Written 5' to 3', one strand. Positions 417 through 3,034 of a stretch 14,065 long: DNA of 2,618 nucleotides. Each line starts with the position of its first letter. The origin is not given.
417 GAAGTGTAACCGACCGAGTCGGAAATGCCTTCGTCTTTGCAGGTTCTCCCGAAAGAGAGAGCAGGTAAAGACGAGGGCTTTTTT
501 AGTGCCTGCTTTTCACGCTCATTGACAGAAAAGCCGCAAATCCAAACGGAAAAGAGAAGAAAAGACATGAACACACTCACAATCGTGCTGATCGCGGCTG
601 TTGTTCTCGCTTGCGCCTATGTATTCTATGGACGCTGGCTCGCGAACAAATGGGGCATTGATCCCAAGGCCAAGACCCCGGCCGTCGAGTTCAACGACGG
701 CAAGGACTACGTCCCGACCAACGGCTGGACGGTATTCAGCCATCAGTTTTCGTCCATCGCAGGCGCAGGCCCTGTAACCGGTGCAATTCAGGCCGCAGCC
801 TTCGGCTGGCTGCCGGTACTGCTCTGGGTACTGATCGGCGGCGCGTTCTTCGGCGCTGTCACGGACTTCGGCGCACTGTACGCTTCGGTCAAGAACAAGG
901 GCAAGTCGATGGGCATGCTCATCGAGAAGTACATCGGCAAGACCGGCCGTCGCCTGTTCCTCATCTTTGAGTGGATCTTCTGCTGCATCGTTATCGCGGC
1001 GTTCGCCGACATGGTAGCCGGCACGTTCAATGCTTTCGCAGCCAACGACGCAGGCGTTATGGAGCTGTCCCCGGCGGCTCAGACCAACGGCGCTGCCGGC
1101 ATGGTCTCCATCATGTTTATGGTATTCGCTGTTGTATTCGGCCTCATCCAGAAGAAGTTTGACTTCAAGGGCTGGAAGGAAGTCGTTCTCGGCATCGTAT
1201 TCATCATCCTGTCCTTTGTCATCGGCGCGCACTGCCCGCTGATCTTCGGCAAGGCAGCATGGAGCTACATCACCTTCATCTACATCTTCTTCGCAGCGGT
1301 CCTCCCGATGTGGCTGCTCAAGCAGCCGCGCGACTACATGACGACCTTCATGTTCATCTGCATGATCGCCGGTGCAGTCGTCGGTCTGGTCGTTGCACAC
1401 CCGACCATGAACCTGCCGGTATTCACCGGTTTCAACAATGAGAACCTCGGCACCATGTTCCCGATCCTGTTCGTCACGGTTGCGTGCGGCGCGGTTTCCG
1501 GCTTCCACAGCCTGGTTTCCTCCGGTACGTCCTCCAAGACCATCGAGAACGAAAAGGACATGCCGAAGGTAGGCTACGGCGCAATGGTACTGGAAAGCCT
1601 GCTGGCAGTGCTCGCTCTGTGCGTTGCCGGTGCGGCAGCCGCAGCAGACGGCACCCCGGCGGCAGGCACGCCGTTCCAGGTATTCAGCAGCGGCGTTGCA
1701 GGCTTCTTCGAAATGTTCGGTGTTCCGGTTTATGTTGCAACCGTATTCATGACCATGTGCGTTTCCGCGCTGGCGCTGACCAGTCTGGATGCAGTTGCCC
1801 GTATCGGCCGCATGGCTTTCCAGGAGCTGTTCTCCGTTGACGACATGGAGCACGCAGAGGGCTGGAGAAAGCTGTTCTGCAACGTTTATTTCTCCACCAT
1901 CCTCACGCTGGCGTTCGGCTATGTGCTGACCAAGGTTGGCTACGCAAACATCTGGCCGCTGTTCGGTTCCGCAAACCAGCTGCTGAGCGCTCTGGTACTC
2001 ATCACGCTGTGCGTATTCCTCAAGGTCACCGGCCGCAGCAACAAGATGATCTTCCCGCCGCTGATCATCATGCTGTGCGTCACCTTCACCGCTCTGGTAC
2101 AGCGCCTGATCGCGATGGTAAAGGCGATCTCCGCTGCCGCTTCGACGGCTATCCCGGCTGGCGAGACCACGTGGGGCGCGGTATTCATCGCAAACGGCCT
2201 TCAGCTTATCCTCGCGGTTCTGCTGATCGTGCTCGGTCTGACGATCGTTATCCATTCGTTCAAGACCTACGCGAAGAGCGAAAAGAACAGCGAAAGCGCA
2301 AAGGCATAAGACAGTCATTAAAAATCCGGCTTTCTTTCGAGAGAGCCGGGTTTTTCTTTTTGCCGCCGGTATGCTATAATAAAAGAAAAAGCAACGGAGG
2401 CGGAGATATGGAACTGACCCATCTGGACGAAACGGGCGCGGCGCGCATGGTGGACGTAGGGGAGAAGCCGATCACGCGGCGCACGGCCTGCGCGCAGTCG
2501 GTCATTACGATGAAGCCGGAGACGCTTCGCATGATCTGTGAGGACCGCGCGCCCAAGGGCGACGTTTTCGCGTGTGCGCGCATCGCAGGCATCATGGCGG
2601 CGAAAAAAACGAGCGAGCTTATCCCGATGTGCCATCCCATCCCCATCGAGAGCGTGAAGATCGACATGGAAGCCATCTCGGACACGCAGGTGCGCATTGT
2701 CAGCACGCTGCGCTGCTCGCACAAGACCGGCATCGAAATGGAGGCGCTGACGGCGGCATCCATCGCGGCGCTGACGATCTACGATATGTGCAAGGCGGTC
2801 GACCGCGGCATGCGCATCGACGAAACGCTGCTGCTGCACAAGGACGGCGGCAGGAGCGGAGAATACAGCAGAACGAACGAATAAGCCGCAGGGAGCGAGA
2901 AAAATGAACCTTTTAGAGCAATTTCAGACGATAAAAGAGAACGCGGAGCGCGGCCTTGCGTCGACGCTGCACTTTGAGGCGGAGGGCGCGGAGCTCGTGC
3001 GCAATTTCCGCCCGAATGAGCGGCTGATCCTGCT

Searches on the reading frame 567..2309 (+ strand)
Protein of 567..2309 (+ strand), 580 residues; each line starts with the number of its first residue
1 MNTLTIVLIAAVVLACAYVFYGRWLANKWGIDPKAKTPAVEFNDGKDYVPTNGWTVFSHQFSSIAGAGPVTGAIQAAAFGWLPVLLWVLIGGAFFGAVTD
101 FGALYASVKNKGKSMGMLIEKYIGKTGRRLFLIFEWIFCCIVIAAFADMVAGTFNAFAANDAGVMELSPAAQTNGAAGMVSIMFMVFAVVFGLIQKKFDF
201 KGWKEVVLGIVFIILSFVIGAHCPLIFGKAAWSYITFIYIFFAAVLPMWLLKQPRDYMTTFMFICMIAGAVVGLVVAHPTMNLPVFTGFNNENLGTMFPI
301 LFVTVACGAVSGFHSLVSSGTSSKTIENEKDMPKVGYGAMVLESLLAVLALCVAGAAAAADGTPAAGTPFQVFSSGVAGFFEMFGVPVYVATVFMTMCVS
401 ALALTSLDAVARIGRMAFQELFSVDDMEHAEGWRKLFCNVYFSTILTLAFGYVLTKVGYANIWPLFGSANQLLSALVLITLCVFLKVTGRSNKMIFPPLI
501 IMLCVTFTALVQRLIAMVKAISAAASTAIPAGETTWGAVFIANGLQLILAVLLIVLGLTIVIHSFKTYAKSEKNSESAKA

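Call 5: search_protein_families(library=pfam, proteins=[window:567-2309:+])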
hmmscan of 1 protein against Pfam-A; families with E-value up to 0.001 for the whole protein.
window:567-2309:+ (580 aa): 1 family
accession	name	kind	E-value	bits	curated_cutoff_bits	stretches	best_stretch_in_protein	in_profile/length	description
PF02554.20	CstA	-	1.3e-145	486.8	27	2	2-355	1-352/560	Carbon starvation protein CstA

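Call 11: find_related_loci(query=window:567-2309:+, collection=genome_contigs, flank=1500)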
Query window:567-2309:+ (580 aa) in genome_contigs; peptide patterns used: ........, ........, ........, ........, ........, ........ (x = any residue, [..] = any of these).
294 stretches matched a pattern; 237 encode a relative of the query (tblastn E <= 1e-3); the best 80 are kept; 80 distinct loci.
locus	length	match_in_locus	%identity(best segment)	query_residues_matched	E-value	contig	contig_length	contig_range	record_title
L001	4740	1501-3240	96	1-580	0e+0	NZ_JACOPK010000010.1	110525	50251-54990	Agathobaculum hominis strain M2 M2_ctg0010, whole genome shotgun sequence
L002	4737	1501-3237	88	1-580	0e+0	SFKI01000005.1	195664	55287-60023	MAG: Subdoligranulum variabile isolate W1P45.008 Contig26, whole genome shotgun sequence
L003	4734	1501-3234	92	1-578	0e+0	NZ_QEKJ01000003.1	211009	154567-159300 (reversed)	Agathobaculum butyriciproducens strain DSM 100391 Ga0215719_103, whole genome shotgun sequence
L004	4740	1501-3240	92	1-580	0e+0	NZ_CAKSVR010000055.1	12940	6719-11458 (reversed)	MAG: uncultured Agathobaculum sp. isolate REFINED_METABAT215_TOP10_CONTIGS_1500_ASSEMBLY_K77_MERGED__Hadza_PheChl_Fiber-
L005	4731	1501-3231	88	1-578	0e+0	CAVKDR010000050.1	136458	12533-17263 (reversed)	Bulleidia sp. isolate G02635-L1_cleanbin_000001 genome assembly, contig: Spades_G02635-L1_contig_10, whole genome shotgu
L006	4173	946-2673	89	1-577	0e+0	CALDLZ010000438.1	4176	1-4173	MAG TPA_asm: uncultured Faecalibacterium sp. isolate SRR1747030_bin.10_CONCOCT_v1.1_MAG genome assembly, contig: ERZ8082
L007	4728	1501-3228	89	1-577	0e+0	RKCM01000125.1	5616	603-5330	MAG: Oscillospiraceae bacterium isolate UBG124 contig983012, whole genome shotgun sequence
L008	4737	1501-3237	88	1-580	0e+0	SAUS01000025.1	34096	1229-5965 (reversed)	MAG: Candidatus Cibiobacter qucibialis isolate SGB15286A NODE_1025_length_34096_cov_43.3043, whole genome shotgun sequen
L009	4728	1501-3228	88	1-577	0e+0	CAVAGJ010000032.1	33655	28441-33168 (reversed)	Coriobacteriaceae bacterium isolate G02646-L1_cleanbin_000011 genome assembly, contig: Spades_G02646-L1_contig_616, whol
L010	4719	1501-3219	88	1-577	0e+0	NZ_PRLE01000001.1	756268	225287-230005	Faecalibacterium prausnitzii strain APC923/61-1 NODE_1_length_756268_cov_107.173, whole genome shotgun sequence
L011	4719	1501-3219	87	1-577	0e+0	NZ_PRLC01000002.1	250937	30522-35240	Faecalibacterium hattorii strain APC922/41-1 NODE_2_length_250937_cov_612.563, whole genome shotgun sequence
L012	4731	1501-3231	86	1-578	0e+0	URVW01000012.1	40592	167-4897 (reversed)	uncultured Faecalibacterium sp. isolate UMGS1404 genome assembly, contig: NODE_233_length_40592_cov_8.246688, whole geno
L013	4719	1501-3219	84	1-577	0e+0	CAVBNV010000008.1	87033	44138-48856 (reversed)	Oscillospiraceae bacterium isolate H07602-L1_cleanbin_000012 genome assembly, contig: Spades_H07602-L1_contig_106, whole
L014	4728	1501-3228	83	1-577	0e+0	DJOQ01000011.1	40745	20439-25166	MAG TPA_asm: Ruminococcaceae bacterium UBA6434 UBA6434_contig_2192, whole genome shotgun sequence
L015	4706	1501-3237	83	1-580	0e+0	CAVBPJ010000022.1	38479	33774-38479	Evtepia sp. isolate G02608-L1_cleanbin_000014 genome assembly, contig: Spades_G02608-L1_contig_432, whole genome shotgun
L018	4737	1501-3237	82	1-580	0e+0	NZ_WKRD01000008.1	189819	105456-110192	Lachnospira eligens strain BIOML-A1 scaffold8_size189819, whole genome shotgun sequence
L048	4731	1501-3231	85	1-578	0e+0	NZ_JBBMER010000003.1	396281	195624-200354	[Lactobacillus] rogosae strain CLA-AA-H255 CLAAAH255_contig_3_length_396281, whole genome shotgun sequence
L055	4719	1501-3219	84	1-577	0e+0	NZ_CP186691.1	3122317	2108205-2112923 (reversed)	Faecalibacterium prausnitzii strain 2 chromosome, complete genome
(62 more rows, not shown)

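Call 37: search_solved_structures(query=window:567-2309:+, max_evalue=0.001)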
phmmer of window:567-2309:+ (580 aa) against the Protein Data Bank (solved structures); distinct sequences matched with E-value up to 0.001: 0.

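Call 39: find_homologous_proteins(query=window:567-2309:+, max_evalue=1e-30)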
Query window:567-2309:+ (580 aa): 8000 proteins with E <= 1e-30 among 8000 candidates; the best 120 are listed.
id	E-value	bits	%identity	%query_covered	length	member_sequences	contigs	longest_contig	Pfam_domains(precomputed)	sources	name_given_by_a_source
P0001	0.0e+0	1369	84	92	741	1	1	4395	PF02554.21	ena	-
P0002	0.0e+0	1232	97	100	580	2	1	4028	PF02554.21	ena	-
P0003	0.0e+0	1223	96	100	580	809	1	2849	PF02554.21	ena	-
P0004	0.0e+0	1216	96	100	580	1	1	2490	PF02554.21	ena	-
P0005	0.0e+0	1184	93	100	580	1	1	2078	PF02554.21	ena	-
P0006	0.0e+0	1182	93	100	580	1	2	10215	PF02554.21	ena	-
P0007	0.0e+0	1182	93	100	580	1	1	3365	PF02554.21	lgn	-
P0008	0.0e+0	1181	93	100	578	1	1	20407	PF02554.21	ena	-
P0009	0.0e+0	1180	92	100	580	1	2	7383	PF02554.21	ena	-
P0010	0.0e+0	1180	93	100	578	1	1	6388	PF02554.21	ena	-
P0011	0.0e+0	1180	93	100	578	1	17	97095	PF02554.21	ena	-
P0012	0.0e+0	1180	93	100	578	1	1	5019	PF02554.21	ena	-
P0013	0.0e+0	1180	93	100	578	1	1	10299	PF02554.21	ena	-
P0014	0.0e+0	1180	92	100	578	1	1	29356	PF02554.21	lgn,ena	-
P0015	0.0e+0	1180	92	100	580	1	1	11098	PF02554.21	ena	-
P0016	0.0e+0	1180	92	100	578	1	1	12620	PF02554.21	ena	-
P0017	0.0e+0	1179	92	100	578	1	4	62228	PF02554.21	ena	-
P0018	0.0e+0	1179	93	100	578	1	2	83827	PF02554.21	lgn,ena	-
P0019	0.0e+0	1179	93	100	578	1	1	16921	PF02554.21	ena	-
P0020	0.0e+0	1179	92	100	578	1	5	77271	PF02554.21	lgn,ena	-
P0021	0.0e+0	1179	92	100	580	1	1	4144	PF02554.21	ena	-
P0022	0.0e+0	1179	93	100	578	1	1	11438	PF02554.21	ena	-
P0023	0.0e+0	1179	93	100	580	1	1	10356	PF02554.21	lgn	-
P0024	0.0e+0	1179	92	100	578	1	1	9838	PF02554.21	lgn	-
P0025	0.0e+0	1179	92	100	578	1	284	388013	PF02554.21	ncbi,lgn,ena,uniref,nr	ncbi:MAG: carbon starvation protein A [Butyricicoccus sp.]|uniref:carbon starvation CstA family prot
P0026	0.0e+0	1179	92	100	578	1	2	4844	PF02554.21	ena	-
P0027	0.0e+0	1179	92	100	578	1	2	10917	PF02554.21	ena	-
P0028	0.0e+0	1178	93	100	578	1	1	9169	PF02554.21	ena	-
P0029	0.0e+0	1178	92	100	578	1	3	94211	PF02554.21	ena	-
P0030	0.0e+0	1178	92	100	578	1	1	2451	PF02554.21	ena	-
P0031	0.0e+0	1178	92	100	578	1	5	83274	PF02554.21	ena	-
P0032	0.0e+0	1178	92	100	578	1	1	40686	PF02554.21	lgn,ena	-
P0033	0.0e+0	1178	92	100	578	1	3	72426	PF02554.21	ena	-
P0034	0.0e+0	1178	92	100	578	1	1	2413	PF02554.21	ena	-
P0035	0.0e+0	1178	92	100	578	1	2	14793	PF02554.21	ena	-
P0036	0.0e+0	1178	92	100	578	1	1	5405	PF02554.21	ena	-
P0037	0.0e+0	1178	93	100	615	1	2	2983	PF02554.21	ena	-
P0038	0.0e+0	1178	92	100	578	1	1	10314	PF02554.21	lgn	-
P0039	0.0e+0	1178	92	100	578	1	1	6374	PF02554.21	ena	-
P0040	0.0e+0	1178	92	100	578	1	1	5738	PF02554.21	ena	-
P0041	0.0e+0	1178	92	100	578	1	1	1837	PF02554.21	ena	-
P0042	0.0e+0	1178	92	100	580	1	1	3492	PF02554.21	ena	-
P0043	0.0e+0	1178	92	100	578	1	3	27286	PF02554.21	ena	-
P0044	0.0e+0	1178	92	100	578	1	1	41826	PF02554.21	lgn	-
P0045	0.0e+0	1178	92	99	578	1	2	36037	PF02554.21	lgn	-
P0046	0.0e+0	1178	92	100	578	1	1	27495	PF02554.21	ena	-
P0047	0.0e+0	1178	92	100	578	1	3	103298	PF02554.21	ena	-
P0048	0.0e+0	1178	92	100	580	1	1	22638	PF02554.21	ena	-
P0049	0.0e+0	1178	92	100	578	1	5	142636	PF02554.21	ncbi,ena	-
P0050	0.0e+0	1178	92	100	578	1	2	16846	PF02554.21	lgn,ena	-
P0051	0.0e+0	1178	92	100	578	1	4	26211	PF02554.21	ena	-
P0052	0.0e+0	1177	92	100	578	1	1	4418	PF02554.21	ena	-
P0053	0.0e+0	1177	93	99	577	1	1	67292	PF02554.21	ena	-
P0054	0.0e+0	1177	92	100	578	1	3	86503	PF02554.21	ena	-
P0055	0.0e+0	1177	93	100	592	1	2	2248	PF02554.21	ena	-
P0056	0.0e+0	1177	92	100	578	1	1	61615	PF02554.21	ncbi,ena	-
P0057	0.0e+0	1177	92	100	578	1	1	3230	PF02554.21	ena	-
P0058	0.0e+0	1177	92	100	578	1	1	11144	PF02554.21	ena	-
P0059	0.0e+0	1177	92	100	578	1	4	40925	PF02554.21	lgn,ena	-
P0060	0.0e+0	1177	92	100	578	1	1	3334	PF02554.21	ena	-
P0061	0.0e+0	1177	92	100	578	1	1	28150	PF02554.21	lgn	-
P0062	0.0e+0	1177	92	100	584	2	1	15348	PF02554.21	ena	-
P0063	0.0e+0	1177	92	100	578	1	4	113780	PF02554.21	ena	-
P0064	0.0e+0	1177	92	100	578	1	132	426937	PF02554.21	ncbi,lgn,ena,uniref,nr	ncbi:carbon starvation protein A [Butyricicoccus faecihominis]|uniref:Carbon starvation protein A n=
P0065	0.0e+0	1177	92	100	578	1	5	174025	PF02554.21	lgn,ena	-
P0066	0.0e+0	1177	92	100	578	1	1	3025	PF02554.21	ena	-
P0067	0.0e+0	1177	92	100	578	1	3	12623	PF02554.21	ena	-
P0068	0.0e+0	1177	92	100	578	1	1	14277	PF02554.21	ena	-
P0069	0.0e+0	1177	92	100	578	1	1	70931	PF02554.21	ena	-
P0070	0.0e+0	1177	92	100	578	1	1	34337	PF02554.21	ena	-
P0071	0.0e+0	1177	92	100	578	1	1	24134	PF02554.21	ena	-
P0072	0.0e+0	1177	92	100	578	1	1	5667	PF02554.21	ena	-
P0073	0.0e+0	1177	92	100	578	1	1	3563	PF02554.21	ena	-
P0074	0.0e+0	1177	92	100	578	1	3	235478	PF02554.21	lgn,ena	-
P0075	0.0e+0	1177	92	100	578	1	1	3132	PF02554.21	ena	-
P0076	0.0e+0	1177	92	100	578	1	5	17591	PF02554.21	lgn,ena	-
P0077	0.0e+0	1177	92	100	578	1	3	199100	PF02554.21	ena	-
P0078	0.0e+0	1177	92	100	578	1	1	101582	PF02554.21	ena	-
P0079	0.0e+0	1177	92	100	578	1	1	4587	PF02554.21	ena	-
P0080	0.0e+0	1177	92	100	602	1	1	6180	PF02554.21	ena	-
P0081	0.0e+0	1177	92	100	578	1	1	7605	PF02554.21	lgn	-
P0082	0.0e+0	1177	92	100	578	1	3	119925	PF02554.21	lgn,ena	-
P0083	0.0e+0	1177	92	100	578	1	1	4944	PF02554.21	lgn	-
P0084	0.0e+0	1177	92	100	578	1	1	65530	PF02554.21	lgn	-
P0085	0.0e+0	1177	92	100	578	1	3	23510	PF02554.21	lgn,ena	-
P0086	0.0e+0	1177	92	100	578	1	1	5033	PF02554.21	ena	-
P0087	0.0e+0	1177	92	100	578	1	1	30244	PF02554.21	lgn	-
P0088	0.0e+0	1177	92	100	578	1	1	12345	PF02554.21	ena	-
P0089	0.0e+0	1177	92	100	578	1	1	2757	PF02554.21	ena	-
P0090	0.0e+0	1177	92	100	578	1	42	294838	PF02554.21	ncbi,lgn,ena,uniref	ncbi:carbon starvation protein A [Agathobaculum sp.]|uniref:carbon starvation CstA family protein n=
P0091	0.0e+0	1177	92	100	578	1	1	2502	PF02554.21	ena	-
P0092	0.0e+0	1177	92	100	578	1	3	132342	PF02554.21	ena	-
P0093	0.0e+0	1177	92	100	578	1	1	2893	PF02554.21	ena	-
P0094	0.0e+0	1177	92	100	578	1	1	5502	PF02554.21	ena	-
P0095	0.0e+0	1177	92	100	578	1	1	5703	PF02554.21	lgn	-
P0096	0.0e+0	1177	92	100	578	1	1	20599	PF02554.21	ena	-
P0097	0.0e+0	1177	92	100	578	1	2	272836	PF02554.21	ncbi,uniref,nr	ncbi:carbon starvation protein A [Agathobaculum butyriciproducens]|uniref:Carbon starvation protein 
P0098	0.0e+0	1177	92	100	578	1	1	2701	PF02554.21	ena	-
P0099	0.0e+0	1177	92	100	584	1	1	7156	PF02554.21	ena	-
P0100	0.0e+0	1177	92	100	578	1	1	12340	PF02554.21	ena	-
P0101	0.0e+0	1176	92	100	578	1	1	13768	PF02554.21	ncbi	-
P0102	0.0e+0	1176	92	100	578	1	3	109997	PF02554.21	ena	-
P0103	0.0e+0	1176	92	100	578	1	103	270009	PF02554.21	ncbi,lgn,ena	-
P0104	0.0e+0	1176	92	100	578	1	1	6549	PF02554.21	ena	-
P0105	0.0e+0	1176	92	100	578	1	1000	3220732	PF02554.21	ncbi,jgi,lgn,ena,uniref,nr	ncbi:carbon starvation protein A [Agathobaculum butyriciproducens]|jgi:carbon starvation protein|uni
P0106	0.0e+0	1176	92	100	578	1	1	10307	PF02554.21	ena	-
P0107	0.0e+0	1176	92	100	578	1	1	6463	PF02554.21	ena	-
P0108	0.0e+0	1176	92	100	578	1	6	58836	PF02554.21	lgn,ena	-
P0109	0.0e+0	1176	92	100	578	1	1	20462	PF02554.21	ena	-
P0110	0.0e+0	1176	92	100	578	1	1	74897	PF02554.21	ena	-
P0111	0.0e+0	1176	92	100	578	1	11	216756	PF02554.21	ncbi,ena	ncbi:carbon starvation CstA family protein [Butyricicoccus sp.]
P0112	0.0e+0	1176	92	100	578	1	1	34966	PF02554.21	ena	-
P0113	0.0e+0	1176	92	100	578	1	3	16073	PF02554.21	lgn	-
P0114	0.0e+0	1176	92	100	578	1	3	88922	PF02554.21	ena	-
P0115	0.0e+0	1176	92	100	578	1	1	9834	PF02554.21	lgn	-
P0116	0.0e+0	1176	92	100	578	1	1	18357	PF02554.21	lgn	-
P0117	0.0e+0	1176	92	100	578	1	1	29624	PF02554.21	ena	-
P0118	0.0e+0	1176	92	100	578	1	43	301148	PF02554.21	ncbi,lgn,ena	-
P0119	0.0e+0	1176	92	100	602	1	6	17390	PF02554.21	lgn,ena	-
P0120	0.0e+0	1176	92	100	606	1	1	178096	PF02554.21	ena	-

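Call 55: search_protein_families(library=ncbifam, proteins=[window:567-2309:+], max_evalue=0.001)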
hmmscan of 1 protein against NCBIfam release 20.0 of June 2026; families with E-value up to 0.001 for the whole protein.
window:567-2309:+ (580 aa): 1 family
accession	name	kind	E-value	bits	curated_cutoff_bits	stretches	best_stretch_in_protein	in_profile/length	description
NF011590.0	PRK15015.1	equivalog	2.3e-68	231.3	1188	2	2-355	33-383/701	pyruvate/proton symporter CstA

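Call 57: search_protein_families(library=pfam, proteins=[L010:2-520:+, L010:3519-4220:-, L018:1-504:-, L018:3289-4656:-, L048:3-584:-, L048:3875-4729:-, L003:2-853:-, L003:3390-4580:-, L008:3701-4492:+, L055:3328-4095:-], max_evalue=0.00001)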
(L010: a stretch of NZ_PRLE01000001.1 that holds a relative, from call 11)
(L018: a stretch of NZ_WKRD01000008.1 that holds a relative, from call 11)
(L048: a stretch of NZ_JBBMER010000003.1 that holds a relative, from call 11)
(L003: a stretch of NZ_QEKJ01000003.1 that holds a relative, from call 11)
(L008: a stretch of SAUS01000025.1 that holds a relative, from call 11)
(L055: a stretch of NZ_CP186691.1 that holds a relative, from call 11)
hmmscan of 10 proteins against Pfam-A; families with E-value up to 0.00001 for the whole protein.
L010:2-520:+ (173 aa): 0 families

L010:3519-4220:- (234 aa): 0 families

L018:1-504:- (168 aa): 0 families

L018:3289-4656:- (456 aa): 1 family
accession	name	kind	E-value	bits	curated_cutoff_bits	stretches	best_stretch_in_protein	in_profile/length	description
PF00295.23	Glyco_hydro_28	-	8.4e-22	78.1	22.9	1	154-347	39-212/324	Glycosyl hydrolases family 28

L048:3-584:- (194 aa): 3 families
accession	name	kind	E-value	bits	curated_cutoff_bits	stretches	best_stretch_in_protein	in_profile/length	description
PF17200.10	sCache_2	-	4.8e-41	140.7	25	1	57-193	3-141/155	Single Cache domain 2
PF08269.17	dCache_2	-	4.2e-34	118.5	26.5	1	47-193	34-182/298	Cache domain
PF17201.10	Cache_3-Cache_2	-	4.7e-11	43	27.7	1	90-193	186-285/299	Cache 3/Cache 2 fusion domain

L048:3875-4729:- (285 aa): 3 families
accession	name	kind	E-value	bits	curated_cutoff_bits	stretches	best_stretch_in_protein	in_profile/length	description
PF12833.13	HTH_18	-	1.2e-20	74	33.6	1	200-277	2-79/80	Helix-turn-helix domain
PF00165.29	HTH_AraC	-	7.5e-19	67.8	26.6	2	194-227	9-42/42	Bacterial regulatory helix-turn-helix proteins, AraC family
PF02311.25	AraC_binding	-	1.6e-08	34.8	21.1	1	30-153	18-135/135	AraC-like ligand binding domain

L003:2-853:- (284 aa): 3 families
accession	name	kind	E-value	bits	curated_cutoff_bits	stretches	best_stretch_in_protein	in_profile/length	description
PF08543.17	Phos_pyr_kin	-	1e-89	300.6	27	1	50-282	1-235/246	Phosphomethylpyrimidine kinase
PF00294.29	PfkB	-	8.2e-11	42.2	25.8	1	125-270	145-281/302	pfkB family carbohydrate kinase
PF01256.23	Carb_kinase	-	1.7e-06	28.1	27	1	43-268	1-209/242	NAD(P)H-hydrate dehydratase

L003:3390-4580:- (397 aa): 1 family
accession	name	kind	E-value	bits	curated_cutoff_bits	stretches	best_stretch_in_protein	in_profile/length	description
PF00180.25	Iso_dh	-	3.3e-139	464.4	27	1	43-392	1-347/348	Isocitrate/isopropylmalate dehydrogenase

L008:3701-4492:+ (264 aa): 0 families

L055:3328-4095:- (256 aa): 1 family
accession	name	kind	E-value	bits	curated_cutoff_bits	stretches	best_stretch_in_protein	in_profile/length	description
PF12146.15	Hydrolase_4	-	5.1e-08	32.9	27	0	190-243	182-238/239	Serine aminopeptidase, S33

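Call 59: find_related_loci(query=A4, collection=metagenome_contigs, flank=900)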
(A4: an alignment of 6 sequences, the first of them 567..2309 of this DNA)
Query A4 (580 aa) in metagenome_contigs; peptide patterns used: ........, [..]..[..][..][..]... (x = any residue, [..] = any of these).
600 stretches matched a pattern (row limit reached: there are more); 595 encode a relative of the query (tblastn E <= 1e-3); the best 80 are kept; 80 distinct loci.
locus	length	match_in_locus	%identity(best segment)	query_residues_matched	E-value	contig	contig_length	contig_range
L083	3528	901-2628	87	1-577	0e+0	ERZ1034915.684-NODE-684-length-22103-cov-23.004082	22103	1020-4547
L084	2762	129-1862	92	1-578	0e+0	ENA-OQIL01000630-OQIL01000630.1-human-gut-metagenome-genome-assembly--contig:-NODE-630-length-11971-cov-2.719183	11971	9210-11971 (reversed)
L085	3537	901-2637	88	1-580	0e+0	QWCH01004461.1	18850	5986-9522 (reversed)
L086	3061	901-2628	88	1-577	0e+0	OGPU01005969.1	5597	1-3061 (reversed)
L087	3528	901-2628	88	1-577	0e+0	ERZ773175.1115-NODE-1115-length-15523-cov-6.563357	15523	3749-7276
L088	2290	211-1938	88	1-577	0e+0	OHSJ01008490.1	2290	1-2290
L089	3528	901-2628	88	1-577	0e+0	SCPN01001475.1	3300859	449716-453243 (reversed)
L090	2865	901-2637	88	1-580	0e+0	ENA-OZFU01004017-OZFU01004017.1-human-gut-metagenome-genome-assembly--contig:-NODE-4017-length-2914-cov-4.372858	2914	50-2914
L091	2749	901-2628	88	1-577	0e+0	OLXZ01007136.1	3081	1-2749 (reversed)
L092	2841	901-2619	86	1-577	0e+0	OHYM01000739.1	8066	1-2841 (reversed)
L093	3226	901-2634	86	1-580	0e+0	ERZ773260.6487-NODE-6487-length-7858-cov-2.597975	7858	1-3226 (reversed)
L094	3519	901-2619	87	1-577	0e+0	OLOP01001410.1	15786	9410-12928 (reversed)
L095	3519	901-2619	88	1-577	0e+0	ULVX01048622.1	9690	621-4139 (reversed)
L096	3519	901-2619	88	1-577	0e+0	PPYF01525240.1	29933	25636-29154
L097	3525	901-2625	86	1-577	0e+0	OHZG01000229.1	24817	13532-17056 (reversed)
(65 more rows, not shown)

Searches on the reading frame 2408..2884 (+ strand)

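Call 36: search_protein_families(library=pfam, proteins=[window:2408-2884:+])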
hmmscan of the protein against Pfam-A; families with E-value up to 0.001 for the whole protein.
window:2408-2884:+ (158 aa): 1 family
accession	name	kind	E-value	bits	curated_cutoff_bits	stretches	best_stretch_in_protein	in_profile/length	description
PF01967.27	MoaC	-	2.1e-56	190.1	27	1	14-148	1-136/136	MoaC family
